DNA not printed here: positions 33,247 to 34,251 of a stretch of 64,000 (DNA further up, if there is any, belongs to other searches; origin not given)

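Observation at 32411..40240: Module II: PQQ dehydrogenase, two dihaem cytochromes, Tat TIM barrel and a C2-C1 pair, joined to a cytoplasmic ROK kinase, Gfo/Idh/MocA and TIM barrel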

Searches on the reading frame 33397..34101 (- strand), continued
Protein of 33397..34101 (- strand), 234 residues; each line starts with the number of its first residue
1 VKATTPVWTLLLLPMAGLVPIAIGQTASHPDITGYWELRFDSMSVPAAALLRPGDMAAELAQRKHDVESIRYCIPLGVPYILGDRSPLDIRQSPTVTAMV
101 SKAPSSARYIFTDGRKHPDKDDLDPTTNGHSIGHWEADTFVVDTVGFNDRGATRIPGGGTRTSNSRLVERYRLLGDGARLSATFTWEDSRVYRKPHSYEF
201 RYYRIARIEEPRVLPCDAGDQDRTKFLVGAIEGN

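Call 38: search_protein_families(library=pfam, proteins=[L033:4976-7285:+, L033:7377-9950:+, L033:9962-10690:+, L033:10687-11658:+, L033:11663-12094:+, L033:12106-12576:+, L033:12443-13924:+, L033:13545-14024:+, L033:14037-14531:+, L033:14500-15462:-], max_evalue=0.01)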
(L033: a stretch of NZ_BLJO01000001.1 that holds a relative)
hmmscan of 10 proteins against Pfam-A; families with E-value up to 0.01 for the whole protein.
L033:4976-7285:+ (769 aa): 4 families
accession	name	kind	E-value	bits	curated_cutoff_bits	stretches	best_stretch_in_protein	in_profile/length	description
PF00593.30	TonB_dep_Rec_b-barrel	-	1e-39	138.1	27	1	315-732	51-436/436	TonB dependent receptor-like, beta-barrel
PF07715.20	Plug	-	2.3e-16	60.7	23.9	1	58-158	2-107/107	TonB-dependent Receptor Plug Domain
PF03349.22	Toluene_X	-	0.0022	17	29.7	0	618-693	267-343/421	Outer membrane protein transport protein (OMPP1/FadL/TodX)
PF13505.12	OMP_b-brl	-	0.0083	16.7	28.7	1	428-550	21-117/175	Outer membrane protein beta-barrel domain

L033:7377-9950:+ (857 aa): 4 families
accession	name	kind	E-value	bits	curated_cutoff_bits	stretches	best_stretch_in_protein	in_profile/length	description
PF01915.27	Glyco_hydro_3_C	-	5.2e-48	164.1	31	1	361-722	2-200/200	Glycosyl hydrolase family 3 C-terminal domain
PF00933.27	Glyco_hydro_3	-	4.2e-35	122.1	27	1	87-324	75-315/316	Glycosyl hydrolase family 3 N terminal domain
PF14310.12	Fn3-like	-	2.2e-16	60.2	25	1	775-846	1-71/71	Fibronectin type III-like domain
PF07691.17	PA14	-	5.1e-06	26.8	24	1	479-581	49-141/147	PA14 domain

L033:9962-10690:+ (242 aa): 0 families

L033:10687-11658:+ (323 aa): 1 family
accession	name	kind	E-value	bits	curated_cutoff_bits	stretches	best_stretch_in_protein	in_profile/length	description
PF01261.30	AP_endonuc_2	-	6.8e-12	46.1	31.1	1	75-316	4-248/249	Xylose isomerase-like TIM barrel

L033:11663-12094:+ (143 aa): 1 family
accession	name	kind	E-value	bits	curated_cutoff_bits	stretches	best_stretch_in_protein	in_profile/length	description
PF19649.4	DUF6152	-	1.1e-24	86.8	27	1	20-113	5-95/98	Family of unknown function (DUF6152)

L033:12106-12576:+ (156 aa): 1 family
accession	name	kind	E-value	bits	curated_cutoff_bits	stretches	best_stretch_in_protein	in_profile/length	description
PF01322.25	Cytochrom_C_2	-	0.00034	22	26.5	1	111-149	82-120/121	Cytochrome C'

L033:12443-13924:+ (493 aa): 0 families

L033:13545-14024:+ (159 aa): 1 family
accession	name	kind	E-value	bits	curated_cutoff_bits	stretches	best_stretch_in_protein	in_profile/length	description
PF20349.3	DUF6644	-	3e-08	34.4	27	1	29-158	27-154/155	Family of unknown function (DUF6644)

L033:14037-14531:+ (164 aa): 1 family
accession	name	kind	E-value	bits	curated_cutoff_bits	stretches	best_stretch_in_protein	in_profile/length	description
PF20349.3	DUF6644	-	1e-05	26.2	27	1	6-158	2-154/155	Family of unknown function (DUF6644)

L033:14500-15462:- (320 aa): 0 families

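Call 55: search_protein_families(library=pfam, alignment_id=A2, max_evalue=5)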
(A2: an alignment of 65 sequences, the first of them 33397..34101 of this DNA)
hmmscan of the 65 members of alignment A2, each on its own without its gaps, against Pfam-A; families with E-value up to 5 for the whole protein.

A. member 1, window:33397-34101:- (234 aa): 0 families

B. families by the number of members that match (of 65 scanned): 15 families
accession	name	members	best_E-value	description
PF22881.1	FilE_C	2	0.16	FilE, C-terminal domain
PF12566.14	DUF3748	1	0.022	Protein of unknown function (DUF3748)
PF21833.1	DUF6893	1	0.035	Family of unknown function (DUF6893)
PF24335.1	DUF7503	1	0.07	Family of unknown function (DUF7503)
PF14628.11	DUF4454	1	0.11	Domain of unknown function (DUF4454)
PF25137.1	ADH_Fe_C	1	0.13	Fe-containing alcohol dehydrogenase family, C-terminal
PF04911.17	ATP-synt_J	1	0.15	ATP synthase j chain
PF11473.13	B2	1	0.18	RNA binding protein B2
PF24876.1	PA4575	1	0.18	PA4575-like protein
PF13727.12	CoA_binding_3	1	0.21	CoA-binding domain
PF06998.16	DUF1307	1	0.22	Protein of unknown function (DUF1307)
PF19458.4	DUF5995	1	0.24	Family of unknown function (DUF5995)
PF01209.24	Ubie_methyltran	1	0.24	ubiE/COQ5 methyltransferase family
PF05757.16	PsbQ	1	0.38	Oxygen evolving enhancer protein 3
PF16548.10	FlgT_N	1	1.4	Flagellar assembly protein T, N-terminal domain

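Call 66: search_solved_structures(query=A2, max_evalue=10, show_alignments=2)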
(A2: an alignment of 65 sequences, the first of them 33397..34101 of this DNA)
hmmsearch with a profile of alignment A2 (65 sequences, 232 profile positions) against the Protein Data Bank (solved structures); distinct sequences matched with E-value up to 10: 1.
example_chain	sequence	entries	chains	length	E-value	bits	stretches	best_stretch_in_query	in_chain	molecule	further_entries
2pfm_A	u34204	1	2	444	0.62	12.3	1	73-134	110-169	Adenylosuccinate lyase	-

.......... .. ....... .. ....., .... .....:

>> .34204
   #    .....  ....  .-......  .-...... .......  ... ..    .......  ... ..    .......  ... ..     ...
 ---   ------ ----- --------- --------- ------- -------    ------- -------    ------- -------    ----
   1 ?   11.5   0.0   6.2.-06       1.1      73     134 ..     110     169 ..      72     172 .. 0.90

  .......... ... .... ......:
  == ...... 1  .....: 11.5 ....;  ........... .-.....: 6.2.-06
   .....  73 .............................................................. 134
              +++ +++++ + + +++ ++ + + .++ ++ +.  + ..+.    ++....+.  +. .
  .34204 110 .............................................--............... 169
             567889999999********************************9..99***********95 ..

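Call 72: find_encoding_contigs(protein=P0118, flank=10000, max_places=4)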
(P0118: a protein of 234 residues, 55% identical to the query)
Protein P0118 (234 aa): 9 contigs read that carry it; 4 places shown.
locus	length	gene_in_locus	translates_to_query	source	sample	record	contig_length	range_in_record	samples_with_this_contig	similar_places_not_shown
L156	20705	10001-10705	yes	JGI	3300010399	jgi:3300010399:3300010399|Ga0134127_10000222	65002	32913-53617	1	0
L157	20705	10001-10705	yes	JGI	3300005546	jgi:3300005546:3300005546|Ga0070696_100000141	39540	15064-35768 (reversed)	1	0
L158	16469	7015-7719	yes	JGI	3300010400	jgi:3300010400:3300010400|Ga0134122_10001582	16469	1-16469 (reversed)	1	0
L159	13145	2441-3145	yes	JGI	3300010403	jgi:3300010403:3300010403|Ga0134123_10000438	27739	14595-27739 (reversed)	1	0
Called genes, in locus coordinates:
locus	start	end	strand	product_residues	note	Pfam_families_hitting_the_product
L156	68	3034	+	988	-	PF02369:Big_1 (faint), PF13620:CarboxypepD_reg, PF13715:CarbopepD_reg_2 (weak)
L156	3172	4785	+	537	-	PF00753:Lactamase_B (weak)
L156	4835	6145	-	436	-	PF00903:Glyoxalase, PF13468:Glyoxalase_3 (faint), PF13669:Glyoxalase_4 (faint), PF18029:Glyoxalase_6, PF00753:Lactamase_B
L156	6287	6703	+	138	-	PF19649:DUF6152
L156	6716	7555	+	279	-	PF00034:Cytochrom_C, PF13442:Cytochrome_CBB3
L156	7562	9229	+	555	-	PF01011:PQQ, PF13360:PQQ_2, PF13570:Beta-prop_ACSF4 (faint), PF13360:PQQ_2, PF01011:PQQ (weak)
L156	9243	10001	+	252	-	-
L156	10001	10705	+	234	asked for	-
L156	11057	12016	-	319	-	PF01261:AP_endonuc_2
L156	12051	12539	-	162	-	PF20349:DUF6644 (weak)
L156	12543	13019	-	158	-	PF20349:DUF6644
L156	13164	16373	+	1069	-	PF13620:CarboxypepD_reg, PF13715:CarbopepD_reg_2 (weak), PF17210:SdrD_B (faint), PF25183:OMP_b-brl_4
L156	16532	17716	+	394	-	PF01408:GFO_IDH_MocA, PF02894:GFO_IDH_MocA_C, PF22725:GFO_IDH_MocA_C3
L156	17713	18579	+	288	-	PF01261:AP_endonuc_2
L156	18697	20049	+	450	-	PF07690:MFS_1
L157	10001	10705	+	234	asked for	-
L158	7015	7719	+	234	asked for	-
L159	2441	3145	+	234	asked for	-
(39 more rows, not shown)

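Call 73: find_encoding_contigs(protein=P0112, flank=10000, max_places=2)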
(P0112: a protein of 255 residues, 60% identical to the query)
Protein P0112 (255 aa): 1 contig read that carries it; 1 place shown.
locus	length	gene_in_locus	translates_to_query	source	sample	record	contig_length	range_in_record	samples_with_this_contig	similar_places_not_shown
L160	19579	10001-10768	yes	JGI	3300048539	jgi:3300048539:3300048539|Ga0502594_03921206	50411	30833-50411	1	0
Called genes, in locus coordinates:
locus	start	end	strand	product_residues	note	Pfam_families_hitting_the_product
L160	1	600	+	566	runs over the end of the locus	PF01011:PQQ, PF13360:PQQ_2, PF13570:Beta-prop_ACSF4 (faint), PF01011:PQQ (weak), PF13360:PQQ_2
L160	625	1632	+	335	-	PF01261:AP_endonuc_2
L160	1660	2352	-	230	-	PF00034:Cytochrom_C (weak), PF13442:Cytochrome_CBB3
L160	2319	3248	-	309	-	PF01261:AP_endonuc_2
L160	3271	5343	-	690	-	PF00034:Cytochrom_C (faint), PF13442:Cytochrome_CBB3, PF13620:CarboxypepD_reg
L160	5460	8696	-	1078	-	PF13620:CarboxypepD_reg, PF13715:CarbopepD_reg_2, PF17210:SdrD_B (faint), PF25183:OMP_b-brl_4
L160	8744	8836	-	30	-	-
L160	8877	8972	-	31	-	-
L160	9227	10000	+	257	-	-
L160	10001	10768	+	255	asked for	-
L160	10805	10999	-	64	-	-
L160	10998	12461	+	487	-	PF01738:DLH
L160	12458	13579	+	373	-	PF00753:Lactamase_B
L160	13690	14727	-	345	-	PF00930:DPPIV_N (faint), PF26549:Tricorn_N, PF07676:PD40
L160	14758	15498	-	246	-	PF26549:Tricorn_N, PF00930:DPPIV_N (faint), PF26550:Tricorn_2nd, PF07676:PD40, PF25174:Beta-prop_THOC3 (weak), PF07676:PD40, PF26549:Tricorn_N, PF07676:PD40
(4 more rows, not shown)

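Call 74: search_protein_representatives(alignment_id=A2)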
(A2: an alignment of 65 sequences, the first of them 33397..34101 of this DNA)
Query: 65 sequences, 232 profile positions. Proteins with E-value up to 0.001 (for the whole library): 12358; up to 1e-10: 6192; up to 1e-30: 227. The best 150 are listed.
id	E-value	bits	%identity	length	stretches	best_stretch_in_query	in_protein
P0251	1.5e-178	606.7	-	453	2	11-230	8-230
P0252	3.3e-91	320.9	-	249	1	17-226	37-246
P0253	6.0e-91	320.0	-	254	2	70-204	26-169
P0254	2.4e-89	314.8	-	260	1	12-230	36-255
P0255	2.3e-86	305.0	-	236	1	9-195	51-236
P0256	3.1e-79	281.7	-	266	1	6-175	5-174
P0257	5.7e-75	267.7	-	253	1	14-230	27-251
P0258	7.8e-75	267.3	-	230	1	8-226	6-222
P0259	4.0e-74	264.9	-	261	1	13-229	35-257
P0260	5.6e-74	264.5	-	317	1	10-229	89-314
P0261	1.3e-71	256.7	-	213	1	7-166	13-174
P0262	1.7e-71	256.3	-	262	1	11-228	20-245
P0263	2.0e-71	256.1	-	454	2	25-220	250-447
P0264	1.8e-70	253.0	-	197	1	42-230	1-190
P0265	4.6e-70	251.6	-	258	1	20-230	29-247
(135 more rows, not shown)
